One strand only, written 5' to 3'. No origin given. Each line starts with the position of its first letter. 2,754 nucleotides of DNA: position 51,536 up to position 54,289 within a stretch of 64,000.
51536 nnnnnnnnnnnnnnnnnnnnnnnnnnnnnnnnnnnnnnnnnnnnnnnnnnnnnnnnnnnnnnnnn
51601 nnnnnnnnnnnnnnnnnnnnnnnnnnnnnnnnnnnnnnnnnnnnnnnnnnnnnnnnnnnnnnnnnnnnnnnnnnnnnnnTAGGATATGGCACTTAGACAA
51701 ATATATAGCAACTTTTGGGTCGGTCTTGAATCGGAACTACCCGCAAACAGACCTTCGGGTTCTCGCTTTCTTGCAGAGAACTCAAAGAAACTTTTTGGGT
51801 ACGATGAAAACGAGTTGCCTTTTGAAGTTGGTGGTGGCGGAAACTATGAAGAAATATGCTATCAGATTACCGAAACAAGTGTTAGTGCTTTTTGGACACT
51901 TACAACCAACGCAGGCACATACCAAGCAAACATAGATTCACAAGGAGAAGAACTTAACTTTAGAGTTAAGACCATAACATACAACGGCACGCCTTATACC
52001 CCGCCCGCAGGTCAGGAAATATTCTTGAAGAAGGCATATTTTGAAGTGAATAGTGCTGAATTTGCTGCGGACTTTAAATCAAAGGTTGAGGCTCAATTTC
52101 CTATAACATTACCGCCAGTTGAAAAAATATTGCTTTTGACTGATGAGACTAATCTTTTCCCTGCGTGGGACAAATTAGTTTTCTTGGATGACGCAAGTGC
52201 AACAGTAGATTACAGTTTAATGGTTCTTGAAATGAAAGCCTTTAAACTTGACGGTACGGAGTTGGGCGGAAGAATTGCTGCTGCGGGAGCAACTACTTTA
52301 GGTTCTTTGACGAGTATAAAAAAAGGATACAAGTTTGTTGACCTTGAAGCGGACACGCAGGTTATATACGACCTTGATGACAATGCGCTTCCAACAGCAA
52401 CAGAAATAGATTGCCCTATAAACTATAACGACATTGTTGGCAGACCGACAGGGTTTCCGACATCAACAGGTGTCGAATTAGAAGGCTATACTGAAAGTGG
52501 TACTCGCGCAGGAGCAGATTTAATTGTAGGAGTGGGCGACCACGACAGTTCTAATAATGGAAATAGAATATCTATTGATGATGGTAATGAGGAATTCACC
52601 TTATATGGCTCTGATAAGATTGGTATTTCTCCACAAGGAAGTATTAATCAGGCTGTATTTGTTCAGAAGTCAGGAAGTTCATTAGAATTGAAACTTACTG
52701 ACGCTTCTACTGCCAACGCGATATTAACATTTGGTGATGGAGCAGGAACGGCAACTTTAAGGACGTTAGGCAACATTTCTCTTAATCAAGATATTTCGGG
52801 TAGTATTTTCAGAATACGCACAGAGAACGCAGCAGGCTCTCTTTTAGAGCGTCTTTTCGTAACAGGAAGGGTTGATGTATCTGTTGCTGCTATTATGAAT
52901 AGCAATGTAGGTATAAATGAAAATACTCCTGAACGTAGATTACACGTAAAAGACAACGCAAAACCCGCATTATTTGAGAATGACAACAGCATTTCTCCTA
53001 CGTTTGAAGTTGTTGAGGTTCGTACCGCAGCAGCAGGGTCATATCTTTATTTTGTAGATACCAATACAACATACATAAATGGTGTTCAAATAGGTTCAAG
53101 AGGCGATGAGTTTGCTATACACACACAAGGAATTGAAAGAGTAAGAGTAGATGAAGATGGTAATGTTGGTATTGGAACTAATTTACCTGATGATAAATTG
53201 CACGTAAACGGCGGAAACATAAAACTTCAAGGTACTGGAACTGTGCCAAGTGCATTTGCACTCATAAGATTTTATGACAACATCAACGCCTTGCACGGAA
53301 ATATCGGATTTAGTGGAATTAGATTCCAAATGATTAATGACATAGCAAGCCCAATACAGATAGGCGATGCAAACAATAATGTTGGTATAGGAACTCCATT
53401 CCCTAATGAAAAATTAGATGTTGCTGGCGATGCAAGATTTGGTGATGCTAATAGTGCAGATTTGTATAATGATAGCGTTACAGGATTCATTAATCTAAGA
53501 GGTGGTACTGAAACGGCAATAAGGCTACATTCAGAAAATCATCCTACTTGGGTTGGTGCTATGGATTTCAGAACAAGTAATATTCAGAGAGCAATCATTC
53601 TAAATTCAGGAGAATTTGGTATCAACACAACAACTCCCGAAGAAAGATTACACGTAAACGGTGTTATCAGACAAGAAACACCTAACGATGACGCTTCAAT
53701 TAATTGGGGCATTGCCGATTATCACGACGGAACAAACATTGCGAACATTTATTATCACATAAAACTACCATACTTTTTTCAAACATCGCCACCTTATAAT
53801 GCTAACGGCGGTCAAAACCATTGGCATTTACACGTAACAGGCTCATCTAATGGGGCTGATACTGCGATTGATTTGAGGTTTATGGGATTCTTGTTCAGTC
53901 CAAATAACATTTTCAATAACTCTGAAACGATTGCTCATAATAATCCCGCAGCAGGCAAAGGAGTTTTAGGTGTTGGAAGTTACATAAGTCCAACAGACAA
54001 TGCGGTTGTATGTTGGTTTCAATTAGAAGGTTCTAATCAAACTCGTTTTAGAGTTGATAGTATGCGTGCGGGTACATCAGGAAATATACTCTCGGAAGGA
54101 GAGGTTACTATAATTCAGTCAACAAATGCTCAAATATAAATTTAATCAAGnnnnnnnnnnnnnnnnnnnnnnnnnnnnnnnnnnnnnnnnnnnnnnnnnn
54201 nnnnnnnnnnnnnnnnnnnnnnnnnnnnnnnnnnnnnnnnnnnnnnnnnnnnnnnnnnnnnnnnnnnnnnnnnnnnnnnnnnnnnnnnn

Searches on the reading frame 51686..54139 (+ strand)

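Call 5: search_protein_families(library=phrogs, proteins=[window:51686-54139:+])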
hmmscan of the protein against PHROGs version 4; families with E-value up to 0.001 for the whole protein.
window:51686-54139:+ (817 aa): 7 families
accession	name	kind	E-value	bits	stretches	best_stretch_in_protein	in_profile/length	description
phrog_9942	-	tail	3.7e-14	52.7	2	484-670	647-823/1178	tail fiber protein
phrog_18345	-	tail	4.7e-09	36.1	1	289-508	326-544/956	tail fiber protein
phrog_3269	-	tail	5.5e-08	32.9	0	491-523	25-56/689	tail protein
phrog_9563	-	unknown function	2.1e-06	28.7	0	643-664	17-38/85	-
phrog_28668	-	unknown function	2.3e-05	25.4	0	480-524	18-61/153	-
phrog_5906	-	unknown function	9.3e-05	23.4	0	562-584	39-61/197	-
phrog_13535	-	unknown function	0.00073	20.5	0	643-664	17-38/147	-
